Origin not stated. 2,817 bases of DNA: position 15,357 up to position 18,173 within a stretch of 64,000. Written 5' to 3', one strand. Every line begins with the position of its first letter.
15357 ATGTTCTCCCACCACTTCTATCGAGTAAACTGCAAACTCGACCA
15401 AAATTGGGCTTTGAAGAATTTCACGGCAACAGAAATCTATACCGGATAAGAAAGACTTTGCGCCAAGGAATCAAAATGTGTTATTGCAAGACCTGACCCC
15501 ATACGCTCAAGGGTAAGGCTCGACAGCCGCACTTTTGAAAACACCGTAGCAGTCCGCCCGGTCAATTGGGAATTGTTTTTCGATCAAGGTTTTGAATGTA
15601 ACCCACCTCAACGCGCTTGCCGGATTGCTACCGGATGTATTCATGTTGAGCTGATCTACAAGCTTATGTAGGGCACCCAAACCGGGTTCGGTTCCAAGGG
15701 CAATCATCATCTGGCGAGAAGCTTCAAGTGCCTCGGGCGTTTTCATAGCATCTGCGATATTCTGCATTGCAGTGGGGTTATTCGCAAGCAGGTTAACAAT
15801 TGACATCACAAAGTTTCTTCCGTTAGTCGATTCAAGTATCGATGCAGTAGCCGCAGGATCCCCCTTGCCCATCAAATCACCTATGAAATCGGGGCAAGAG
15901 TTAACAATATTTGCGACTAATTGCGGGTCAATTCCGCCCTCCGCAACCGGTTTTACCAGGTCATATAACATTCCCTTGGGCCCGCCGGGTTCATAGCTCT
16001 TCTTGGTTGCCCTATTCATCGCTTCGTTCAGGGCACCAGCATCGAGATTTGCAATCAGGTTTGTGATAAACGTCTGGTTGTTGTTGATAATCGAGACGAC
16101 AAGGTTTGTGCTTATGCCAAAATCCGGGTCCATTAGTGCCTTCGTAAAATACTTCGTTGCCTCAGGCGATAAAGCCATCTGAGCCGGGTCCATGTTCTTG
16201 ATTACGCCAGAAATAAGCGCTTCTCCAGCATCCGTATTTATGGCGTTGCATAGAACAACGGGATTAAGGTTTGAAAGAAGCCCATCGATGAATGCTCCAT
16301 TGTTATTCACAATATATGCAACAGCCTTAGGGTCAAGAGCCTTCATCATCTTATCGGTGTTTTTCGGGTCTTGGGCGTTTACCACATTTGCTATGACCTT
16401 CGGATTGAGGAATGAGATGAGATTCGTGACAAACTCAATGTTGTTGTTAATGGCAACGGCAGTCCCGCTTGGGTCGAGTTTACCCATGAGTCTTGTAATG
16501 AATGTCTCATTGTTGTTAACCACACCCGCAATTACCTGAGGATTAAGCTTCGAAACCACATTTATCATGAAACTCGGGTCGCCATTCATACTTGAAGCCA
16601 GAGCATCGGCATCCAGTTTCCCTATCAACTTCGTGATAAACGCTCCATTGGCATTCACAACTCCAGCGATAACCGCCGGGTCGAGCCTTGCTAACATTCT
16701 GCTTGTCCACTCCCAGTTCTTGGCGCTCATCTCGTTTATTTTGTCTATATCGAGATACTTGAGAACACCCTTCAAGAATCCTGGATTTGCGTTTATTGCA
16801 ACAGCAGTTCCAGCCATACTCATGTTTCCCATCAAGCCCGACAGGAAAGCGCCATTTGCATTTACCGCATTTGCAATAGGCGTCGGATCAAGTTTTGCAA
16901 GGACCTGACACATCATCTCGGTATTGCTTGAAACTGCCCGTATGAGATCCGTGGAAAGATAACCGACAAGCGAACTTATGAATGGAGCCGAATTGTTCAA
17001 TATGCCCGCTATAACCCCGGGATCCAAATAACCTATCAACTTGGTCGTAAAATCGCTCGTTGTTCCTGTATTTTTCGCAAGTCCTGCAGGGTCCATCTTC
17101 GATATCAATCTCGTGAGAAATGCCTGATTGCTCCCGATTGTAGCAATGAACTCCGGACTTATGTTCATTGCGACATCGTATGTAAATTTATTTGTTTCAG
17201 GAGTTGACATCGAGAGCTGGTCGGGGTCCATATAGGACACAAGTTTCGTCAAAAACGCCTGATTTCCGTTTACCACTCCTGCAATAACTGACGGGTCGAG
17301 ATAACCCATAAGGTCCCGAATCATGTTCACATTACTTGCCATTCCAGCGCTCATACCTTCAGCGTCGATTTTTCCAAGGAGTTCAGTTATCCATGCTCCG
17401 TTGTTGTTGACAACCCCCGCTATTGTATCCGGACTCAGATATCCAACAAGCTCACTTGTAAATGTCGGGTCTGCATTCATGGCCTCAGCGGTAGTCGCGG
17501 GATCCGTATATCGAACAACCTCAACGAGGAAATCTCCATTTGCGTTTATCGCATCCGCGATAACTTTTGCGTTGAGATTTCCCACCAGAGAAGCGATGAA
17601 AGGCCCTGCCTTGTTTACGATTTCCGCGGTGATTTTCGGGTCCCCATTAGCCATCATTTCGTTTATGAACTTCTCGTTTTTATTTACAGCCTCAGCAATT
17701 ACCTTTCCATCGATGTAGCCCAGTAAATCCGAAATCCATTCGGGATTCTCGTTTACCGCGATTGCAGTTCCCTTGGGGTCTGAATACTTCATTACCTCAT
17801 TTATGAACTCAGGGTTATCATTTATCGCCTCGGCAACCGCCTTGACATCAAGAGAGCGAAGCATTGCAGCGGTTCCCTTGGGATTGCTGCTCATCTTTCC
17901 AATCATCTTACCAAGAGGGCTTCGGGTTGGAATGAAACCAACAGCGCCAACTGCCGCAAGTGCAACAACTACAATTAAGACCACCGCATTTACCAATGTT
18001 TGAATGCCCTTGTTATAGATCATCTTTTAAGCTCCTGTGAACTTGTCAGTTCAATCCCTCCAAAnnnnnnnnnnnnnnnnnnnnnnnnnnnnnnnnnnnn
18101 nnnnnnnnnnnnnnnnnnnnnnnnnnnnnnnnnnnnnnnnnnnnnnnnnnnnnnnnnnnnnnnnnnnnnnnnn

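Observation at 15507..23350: Unrecognised 23-residue alpha-helical repeat (consensus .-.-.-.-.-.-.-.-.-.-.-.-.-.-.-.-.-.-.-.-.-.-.) forming ~700-800-aa arrays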

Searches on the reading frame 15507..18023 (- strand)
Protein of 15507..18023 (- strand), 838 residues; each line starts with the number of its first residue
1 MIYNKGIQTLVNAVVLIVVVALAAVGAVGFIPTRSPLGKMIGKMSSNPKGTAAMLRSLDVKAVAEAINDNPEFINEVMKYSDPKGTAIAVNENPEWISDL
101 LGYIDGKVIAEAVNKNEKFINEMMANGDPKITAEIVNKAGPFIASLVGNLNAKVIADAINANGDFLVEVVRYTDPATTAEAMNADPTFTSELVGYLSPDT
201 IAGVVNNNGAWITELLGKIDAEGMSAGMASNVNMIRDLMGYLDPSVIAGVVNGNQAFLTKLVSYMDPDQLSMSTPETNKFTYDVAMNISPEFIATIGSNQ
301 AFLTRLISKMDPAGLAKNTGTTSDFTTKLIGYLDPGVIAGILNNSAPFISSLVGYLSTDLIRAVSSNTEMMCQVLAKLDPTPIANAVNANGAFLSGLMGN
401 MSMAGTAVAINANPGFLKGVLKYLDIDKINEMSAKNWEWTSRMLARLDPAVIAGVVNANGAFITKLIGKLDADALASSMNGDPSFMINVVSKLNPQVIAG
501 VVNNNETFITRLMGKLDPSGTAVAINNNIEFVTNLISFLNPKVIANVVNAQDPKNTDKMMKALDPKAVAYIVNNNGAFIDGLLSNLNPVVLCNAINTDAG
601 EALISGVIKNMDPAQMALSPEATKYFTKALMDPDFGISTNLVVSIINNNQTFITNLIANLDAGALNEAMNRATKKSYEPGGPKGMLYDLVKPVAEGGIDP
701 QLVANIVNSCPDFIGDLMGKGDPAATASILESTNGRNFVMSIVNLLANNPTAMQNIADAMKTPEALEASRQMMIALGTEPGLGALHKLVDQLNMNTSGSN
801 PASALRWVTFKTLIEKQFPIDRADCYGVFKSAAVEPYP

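Call 6: search_protein_families(library=pfam, proteins=[window:15507-18023:-], max_evalue=1)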
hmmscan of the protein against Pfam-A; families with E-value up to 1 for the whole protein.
window:15507-18023:- (838 aa): 7 families
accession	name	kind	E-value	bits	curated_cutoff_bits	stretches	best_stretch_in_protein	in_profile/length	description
PF21475.2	PaaA-like_N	-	0.023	14.6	27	0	90-108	24-42/60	PaaA-like, N-terminal domain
PF00177.27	Ribosomal_S7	-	0.046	13.7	24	1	117-161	23-67/148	Ribosomal protein S7p/S5e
PF03489.22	SapB_2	-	0.1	13.3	21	0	578-596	14-32/34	Saposin-like type B, region 2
PF03448.22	MgtE_N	-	0.13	13.2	25.9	0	533-573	19-59/102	MgtE intracellular N domain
PF04715.19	Anth_synt_I_N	-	0.27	11.9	23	0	343-367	83-106/140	Anthranilate synthase component I, N terminal region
PF22533.2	WIV_dom_3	-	0.38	11.4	27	0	508-537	33-62/85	Protein P1-like, WIV domain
PF16782.11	SIL1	-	0.65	9.6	35.5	0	494-536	82-127/292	Nucleotide exchange factor SIL1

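Call 7: search_protein_families(library=ncbifam, proteins=[window:15507-18023:-], max_evalue=1)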
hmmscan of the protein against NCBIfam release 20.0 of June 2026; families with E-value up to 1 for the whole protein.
window:15507-18023:- (838 aa): 1 family
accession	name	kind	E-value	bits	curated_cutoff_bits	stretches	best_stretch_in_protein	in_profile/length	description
TIGR01203.1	HGPRTase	equivalog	0.093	12.5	150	0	222-267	6-51/167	hypoxanthine phosphoribosyltransferase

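Call 62: list_cluster_members(proteins=[window:15507-18023:-, window:18065-20527:-, window:20582-23350:-, window:5785-6270:-, P0001, P0005])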
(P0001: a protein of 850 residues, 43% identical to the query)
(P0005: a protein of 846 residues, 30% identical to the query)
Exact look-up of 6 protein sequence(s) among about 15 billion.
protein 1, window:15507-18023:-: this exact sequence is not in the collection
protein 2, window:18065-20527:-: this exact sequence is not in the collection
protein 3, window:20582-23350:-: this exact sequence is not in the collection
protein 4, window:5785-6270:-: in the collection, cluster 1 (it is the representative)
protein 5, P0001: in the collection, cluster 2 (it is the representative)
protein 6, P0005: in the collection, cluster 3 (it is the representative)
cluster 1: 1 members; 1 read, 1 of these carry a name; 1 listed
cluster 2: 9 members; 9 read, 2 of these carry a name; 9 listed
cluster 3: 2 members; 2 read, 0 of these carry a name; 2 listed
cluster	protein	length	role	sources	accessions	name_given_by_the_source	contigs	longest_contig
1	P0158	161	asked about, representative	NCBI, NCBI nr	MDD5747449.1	MAG: cyclic pyranopterin monophosphate synthase MoaC [Actinomycetota bacterium] | cyclic pyranopterin monophosphate synthase MoaC [Actinomycetota bacterium]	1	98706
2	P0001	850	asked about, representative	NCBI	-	-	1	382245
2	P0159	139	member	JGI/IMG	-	hypothetical protein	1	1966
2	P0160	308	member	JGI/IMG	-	hypothetical protein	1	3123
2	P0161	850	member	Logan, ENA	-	-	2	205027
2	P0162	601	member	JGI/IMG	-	-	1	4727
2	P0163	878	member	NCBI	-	-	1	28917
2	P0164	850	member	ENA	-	-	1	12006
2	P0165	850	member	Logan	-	-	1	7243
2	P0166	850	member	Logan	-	-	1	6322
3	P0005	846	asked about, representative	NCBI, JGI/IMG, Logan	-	-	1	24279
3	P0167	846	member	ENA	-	-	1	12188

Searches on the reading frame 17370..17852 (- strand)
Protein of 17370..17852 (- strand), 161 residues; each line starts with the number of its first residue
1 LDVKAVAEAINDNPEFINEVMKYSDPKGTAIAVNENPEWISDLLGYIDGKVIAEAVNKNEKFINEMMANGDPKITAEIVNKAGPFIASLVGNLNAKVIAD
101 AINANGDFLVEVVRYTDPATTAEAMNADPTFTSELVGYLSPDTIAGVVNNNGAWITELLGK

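Call 61: search_protein_families(library=pfam, proteins=[window:17370-17852:-], max_evalue=10)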
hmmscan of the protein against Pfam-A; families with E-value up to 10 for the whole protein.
seq(161 aa): 6 families
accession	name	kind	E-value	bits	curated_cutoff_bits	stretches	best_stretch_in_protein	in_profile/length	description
PF00177.27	Ribosomal_S7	-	0.0041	17.2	24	1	60-104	23-67/148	Ribosomal protein S7p/S5e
PF15667.11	CMIP6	-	0.015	15.1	27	1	7-30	15-38/247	Ciliary microtubule inner protein 6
PF25782.1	TPR_CAND1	-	0.1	13.2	32.8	1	61-123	31-92/126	CAND1-like, TPR repeats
PF20600.3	ExoX-like_C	-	0.46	10.4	26.5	0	49-69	8-28/30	Exodeoxyribonuclease X-like C-terminal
PF01597.25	GCV_H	-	0.58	10.5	22.2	1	27-65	47-87/122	Glycine cleavage H-protein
PF07196.18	Flagellin_IN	-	1.6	9.4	22.7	1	81-107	7-35/55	Flagellin hook IN motif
